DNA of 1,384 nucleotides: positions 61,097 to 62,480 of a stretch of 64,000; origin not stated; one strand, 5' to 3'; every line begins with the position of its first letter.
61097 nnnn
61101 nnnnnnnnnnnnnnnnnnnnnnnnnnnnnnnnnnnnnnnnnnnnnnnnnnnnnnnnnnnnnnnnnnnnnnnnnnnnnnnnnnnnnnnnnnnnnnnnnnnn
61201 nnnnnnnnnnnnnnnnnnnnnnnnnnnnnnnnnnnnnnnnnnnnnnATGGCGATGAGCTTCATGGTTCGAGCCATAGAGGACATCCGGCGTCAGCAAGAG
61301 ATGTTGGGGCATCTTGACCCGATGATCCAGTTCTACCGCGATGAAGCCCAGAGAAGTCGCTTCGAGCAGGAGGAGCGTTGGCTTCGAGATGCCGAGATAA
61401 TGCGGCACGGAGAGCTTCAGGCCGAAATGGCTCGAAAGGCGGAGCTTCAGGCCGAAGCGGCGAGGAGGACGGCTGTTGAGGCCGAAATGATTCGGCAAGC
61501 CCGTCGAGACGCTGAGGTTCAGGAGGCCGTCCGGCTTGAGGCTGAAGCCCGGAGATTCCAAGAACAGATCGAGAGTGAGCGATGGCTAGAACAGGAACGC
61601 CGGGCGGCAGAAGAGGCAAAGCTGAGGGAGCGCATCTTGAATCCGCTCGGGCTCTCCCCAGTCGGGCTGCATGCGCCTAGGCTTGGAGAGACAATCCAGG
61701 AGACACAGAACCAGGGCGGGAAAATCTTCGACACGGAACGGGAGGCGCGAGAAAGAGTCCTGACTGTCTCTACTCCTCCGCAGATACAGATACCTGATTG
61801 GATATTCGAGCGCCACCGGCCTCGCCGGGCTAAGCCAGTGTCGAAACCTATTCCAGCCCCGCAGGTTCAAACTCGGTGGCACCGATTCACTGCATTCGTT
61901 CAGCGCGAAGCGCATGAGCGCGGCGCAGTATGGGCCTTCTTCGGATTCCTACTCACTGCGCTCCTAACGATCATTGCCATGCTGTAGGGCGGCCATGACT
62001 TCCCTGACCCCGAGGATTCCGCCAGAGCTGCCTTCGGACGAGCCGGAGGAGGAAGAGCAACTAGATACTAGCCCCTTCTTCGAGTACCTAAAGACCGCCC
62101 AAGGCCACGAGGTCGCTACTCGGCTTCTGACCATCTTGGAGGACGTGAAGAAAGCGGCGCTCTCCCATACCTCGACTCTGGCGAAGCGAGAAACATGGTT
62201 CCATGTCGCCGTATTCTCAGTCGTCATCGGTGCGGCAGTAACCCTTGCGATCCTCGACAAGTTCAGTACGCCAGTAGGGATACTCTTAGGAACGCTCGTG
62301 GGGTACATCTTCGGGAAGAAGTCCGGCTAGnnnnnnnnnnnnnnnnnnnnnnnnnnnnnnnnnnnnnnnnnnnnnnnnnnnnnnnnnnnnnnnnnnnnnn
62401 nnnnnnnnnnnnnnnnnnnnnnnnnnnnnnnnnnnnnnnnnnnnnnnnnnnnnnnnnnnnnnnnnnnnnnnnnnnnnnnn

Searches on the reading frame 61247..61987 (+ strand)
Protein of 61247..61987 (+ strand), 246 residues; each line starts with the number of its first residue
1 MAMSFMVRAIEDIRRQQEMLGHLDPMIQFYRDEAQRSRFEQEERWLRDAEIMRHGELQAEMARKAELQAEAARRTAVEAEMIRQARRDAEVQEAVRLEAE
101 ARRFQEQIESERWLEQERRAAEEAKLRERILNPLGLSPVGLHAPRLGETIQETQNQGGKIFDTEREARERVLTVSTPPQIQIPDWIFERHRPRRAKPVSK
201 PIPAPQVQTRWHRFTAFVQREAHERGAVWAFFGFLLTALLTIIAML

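Call 4: search_protein_families(library=pfam, proteins=[window:61247-61987:+], max_evalue=1)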
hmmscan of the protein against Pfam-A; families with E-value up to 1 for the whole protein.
window:61247-61987:+ (246 aa): 1 family
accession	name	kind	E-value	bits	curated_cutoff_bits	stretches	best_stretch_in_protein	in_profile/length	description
PF13796.11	Sensor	-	0.18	12.3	28.2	1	187-244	49-108/162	Putative sensor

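Call 5: search_protein_families(library=phrogs, proteins=[window:61247-61987:+], max_evalue=1)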
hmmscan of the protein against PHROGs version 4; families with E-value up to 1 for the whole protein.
window:61247-61987:+ (246 aa): 2 families
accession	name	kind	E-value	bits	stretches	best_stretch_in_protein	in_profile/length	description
phrog_29639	-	unknown function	0.057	14.5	1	6-52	5-52/80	-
phrog_32412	-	unknown function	0.2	12.7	1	6-56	38-88/148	-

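Call 6: search_protein_families(library=padloc, proteins=[window:61247-61987:+], max_evalue=1)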
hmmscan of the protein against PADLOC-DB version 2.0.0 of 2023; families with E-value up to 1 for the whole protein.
window:61247-61987:+ (246 aa): 0 families

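Call 7: search_protein_families(library=ncbifam, proteins=[window:61247-61987:+], max_evalue=1)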
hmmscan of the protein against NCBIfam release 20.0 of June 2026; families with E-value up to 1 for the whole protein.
window:61247-61987:+ (246 aa): 0 families
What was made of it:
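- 61253..61987 (+): P1: 244-aa tail-anchored protein. It has an E/R/A-rich helical region with three 10-residue repeats, a Pro/Gln-rich basic linker and a C-terminal TM helix. ORFan. No family hits (calls 4-7).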

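Call 14: list_cluster_members(proteins=[window:61253-61987:+, window:61995-62330:+, window:62331-62837:+, window:62970-63296:+, window:63298-63672:-, window:59427-61067:-, window:58899-59225:+, window:59197-59421:+])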
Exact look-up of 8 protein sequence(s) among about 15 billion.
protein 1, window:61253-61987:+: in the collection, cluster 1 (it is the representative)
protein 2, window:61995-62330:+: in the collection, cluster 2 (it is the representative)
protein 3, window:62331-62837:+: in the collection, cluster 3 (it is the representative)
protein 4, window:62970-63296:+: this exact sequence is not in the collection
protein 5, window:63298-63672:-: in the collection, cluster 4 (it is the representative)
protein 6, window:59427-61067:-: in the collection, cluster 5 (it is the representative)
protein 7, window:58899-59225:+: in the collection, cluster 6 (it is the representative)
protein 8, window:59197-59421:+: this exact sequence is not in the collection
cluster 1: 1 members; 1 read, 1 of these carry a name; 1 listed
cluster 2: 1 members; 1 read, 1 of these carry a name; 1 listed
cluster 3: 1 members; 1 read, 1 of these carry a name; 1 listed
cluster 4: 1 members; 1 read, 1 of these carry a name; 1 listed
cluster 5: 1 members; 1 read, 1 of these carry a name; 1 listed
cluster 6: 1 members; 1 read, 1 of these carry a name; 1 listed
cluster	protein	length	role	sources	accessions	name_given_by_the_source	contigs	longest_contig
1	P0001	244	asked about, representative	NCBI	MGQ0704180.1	MAG: hypothetical protein ACT4PM_13720 [Gemmatimonadales bacterium]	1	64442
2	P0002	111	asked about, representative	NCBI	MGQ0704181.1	MAG: hypothetical protein ACT4PM_13725 [Gemmatimonadales bacterium]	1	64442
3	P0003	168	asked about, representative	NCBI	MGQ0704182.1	MAG: hypothetical protein ACT4PM_13730 [Gemmatimonadales bacterium]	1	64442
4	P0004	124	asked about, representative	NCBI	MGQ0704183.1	MAG: hypothetical protein ACT4PM_13735 [Gemmatimonadales bacterium]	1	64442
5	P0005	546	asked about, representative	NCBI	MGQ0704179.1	MAG: DNA methyltransferase [Gemmatimonadales bacterium]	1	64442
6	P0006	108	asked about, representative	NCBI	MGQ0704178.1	MAG: hypothetical protein ACT4PM_13710 [Gemmatimonadales bacterium]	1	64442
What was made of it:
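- All the 90%-identity clusters found are singletons from this one MAG (call 14).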

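Call 20: find_homologous_proteins(query=window:61253-61984:+, max_evalue=1)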
Query window:61253-61984:+ (244 aa): 1 proteins with E <= 1 among 3370 candidates.
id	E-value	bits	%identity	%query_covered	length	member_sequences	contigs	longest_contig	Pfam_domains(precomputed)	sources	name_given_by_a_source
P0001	2.9e-150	516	100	100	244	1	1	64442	-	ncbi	ncbi:MAG: hypothetical protein ACT4PM_13720 [Gemmatimonadales bacterium]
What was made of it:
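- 61253..61987 (+): The word-index search of 5.8 billion proteins found only itself (call 20).
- P1 finds only itself (call 20).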

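Call 45: find_related_loci(query=window:61253-61984:+, collection=viral_contigs, flank=8000)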
Query window:61253-61984:+ (244 aa) in viral_contigs; peptide patterns used: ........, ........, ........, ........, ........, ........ (x = any residue, [..] = any of these).
5 stretches matched a pattern, but none encodes a relative of the query by tblastn (E <= 1e-3).

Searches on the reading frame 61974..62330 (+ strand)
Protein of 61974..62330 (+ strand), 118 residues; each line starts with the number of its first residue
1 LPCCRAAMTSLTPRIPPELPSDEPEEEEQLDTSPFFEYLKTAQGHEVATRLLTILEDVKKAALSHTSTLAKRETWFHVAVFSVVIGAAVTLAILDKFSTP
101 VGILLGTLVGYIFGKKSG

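Call 4: search_protein_families(library=pfam, proteins=[window:61974-62330:+], max_evalue=1)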
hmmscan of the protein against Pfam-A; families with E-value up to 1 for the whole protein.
window:61974-62330:+ (118 aa): 1 family
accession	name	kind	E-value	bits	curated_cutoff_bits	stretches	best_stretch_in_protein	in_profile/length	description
PF14718.12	SLT_L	-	0.1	13.2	25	1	45-84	21-60/68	Soluble lytic murein transglycosylase L domain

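Call 5: search_protein_families(library=phrogs, proteins=[window:61974-62330:+], max_evalue=1)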
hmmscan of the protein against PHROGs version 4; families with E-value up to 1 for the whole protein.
window:61974-62330:+ (118 aa): 3 families
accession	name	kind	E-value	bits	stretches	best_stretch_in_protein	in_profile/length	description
phrog_594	-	unknown function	0.0077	17.6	1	84-115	54-83/85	-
phrog_3996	-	moron, auxiliary metabolic gene and host takeover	0.11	13.1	1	58-110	75-130/152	membrane protein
phrog_10093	-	tail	0.48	8.7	1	84-116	1162-1194/1899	tail length tape measure protein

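Call 6: search_protein_families(library=padloc, proteins=[window:61974-62330:+], max_evalue=1)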
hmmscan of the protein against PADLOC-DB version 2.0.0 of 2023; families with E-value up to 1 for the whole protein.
window:61974-62330:+ (118 aa): 0 families

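Call 7: search_protein_families(library=ncbifam, proteins=[window:61974-62330:+], max_evalue=1)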
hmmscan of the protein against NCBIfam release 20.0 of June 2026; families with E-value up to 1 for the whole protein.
window:61974-62330:+ (118 aa): 0 families

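Call 44: find_related_loci(query=window:61995-62327:+, collection=viral_contigs, flank=8000)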
Query window:61995-62327:+ (111 aa) in viral_contigs; peptide patterns used: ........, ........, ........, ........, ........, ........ (x = any residue, [..] = any of these).
45 stretches matched a pattern, but none encodes a relative of the query by tblastn (E <= 1e-3).

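Call 62: search_solved_structures(query=window:61995-62327:+, max_evalue=10)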
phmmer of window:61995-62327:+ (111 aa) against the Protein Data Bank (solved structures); distinct sequences matched with E-value up to 10: 5.
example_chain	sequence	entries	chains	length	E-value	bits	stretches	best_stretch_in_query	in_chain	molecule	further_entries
9dbd_A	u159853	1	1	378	0.0069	19.8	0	8-55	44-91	Tet4 Variant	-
9dbf_A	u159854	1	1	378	0.0071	19.7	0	8-55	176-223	Tet4 Variant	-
5jpq_i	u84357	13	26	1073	0.26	14.7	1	19-106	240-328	Kre33 | RNA cytidine acetyltransferase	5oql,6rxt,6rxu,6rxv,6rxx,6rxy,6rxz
9aym_A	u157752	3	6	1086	0.26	14.7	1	19-106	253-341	RNA cytidine acetyltransferase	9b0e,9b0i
3qf7_D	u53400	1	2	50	1.3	12.5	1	18-58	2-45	Mre11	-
